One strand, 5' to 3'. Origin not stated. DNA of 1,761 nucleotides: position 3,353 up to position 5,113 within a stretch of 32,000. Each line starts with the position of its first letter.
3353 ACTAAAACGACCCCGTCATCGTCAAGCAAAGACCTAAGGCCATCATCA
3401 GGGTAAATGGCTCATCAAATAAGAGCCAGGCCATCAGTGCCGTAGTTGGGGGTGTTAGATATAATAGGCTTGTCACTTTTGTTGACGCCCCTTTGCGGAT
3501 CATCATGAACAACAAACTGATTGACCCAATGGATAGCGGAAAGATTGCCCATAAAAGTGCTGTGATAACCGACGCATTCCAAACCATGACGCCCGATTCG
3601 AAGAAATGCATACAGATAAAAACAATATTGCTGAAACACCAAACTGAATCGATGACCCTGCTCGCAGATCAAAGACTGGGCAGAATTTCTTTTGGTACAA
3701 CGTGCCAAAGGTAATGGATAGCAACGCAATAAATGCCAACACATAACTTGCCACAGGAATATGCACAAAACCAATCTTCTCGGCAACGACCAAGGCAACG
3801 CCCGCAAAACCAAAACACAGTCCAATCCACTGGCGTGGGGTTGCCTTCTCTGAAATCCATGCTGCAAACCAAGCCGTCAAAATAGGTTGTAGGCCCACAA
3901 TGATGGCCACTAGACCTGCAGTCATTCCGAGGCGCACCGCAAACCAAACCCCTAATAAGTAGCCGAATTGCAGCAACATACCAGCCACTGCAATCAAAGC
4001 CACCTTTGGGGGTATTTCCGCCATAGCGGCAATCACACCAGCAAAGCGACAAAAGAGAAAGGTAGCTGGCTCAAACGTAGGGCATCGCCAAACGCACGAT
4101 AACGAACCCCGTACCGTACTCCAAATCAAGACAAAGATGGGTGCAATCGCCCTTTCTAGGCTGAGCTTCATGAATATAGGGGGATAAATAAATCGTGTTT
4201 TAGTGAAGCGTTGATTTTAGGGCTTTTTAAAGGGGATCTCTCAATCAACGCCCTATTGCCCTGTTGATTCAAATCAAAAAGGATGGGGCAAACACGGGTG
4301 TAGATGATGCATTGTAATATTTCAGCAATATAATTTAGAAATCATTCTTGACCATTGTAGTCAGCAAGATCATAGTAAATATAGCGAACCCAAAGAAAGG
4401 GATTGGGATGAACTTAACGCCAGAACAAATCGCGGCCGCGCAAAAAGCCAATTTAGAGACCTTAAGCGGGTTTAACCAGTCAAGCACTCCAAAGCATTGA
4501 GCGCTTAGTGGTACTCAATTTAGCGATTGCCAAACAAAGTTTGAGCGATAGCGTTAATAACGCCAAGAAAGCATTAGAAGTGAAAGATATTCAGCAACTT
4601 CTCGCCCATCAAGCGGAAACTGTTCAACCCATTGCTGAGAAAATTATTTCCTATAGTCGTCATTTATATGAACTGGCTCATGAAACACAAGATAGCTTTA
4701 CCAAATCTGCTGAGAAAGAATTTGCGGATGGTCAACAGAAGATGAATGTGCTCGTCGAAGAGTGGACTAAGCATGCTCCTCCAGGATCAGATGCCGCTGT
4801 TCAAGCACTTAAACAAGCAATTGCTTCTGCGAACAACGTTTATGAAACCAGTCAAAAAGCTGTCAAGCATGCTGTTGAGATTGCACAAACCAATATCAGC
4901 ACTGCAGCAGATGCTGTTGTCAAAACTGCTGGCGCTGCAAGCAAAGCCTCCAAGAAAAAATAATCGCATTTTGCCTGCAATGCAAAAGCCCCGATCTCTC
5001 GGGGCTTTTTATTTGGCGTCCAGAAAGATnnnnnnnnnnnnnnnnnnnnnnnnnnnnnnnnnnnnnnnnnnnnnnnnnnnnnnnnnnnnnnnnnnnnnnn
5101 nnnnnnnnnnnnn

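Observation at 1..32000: About one third of the genes are pseudogenes; regulators, transport and accessory functions decay while core metabolism stays intact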

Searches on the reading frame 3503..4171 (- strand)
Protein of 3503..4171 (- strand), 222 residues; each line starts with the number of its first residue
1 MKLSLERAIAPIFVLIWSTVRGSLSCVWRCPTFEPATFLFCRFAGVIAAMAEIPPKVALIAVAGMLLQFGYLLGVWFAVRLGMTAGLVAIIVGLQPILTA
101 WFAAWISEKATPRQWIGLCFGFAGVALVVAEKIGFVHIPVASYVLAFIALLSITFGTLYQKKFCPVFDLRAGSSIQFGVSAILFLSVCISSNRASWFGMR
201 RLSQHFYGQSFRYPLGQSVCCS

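Call 9: search_protein_families(library=pfam, max_evalue=0.01, proteins=[window:3503-4171:-])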
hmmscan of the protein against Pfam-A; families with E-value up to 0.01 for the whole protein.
window:3503-4171:- (222 aa): 1 family
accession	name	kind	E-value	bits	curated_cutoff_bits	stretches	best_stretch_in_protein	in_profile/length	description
PF00892.27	EamA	-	6.2e-06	27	28.2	1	46-129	50-134/135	EamA-like transporter family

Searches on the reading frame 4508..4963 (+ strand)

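Call 9: search_protein_families(library=pfam, max_evalue=0.01, proteins=[window:4508-4963:+])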
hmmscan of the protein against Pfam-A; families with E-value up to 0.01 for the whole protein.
window:4508-4963:+ (151 aa): 1 family
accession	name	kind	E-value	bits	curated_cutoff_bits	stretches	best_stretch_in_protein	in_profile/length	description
PF09361.15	Phasin_2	-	1e-19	71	24.9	1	3-71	31-99/100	Phasin protein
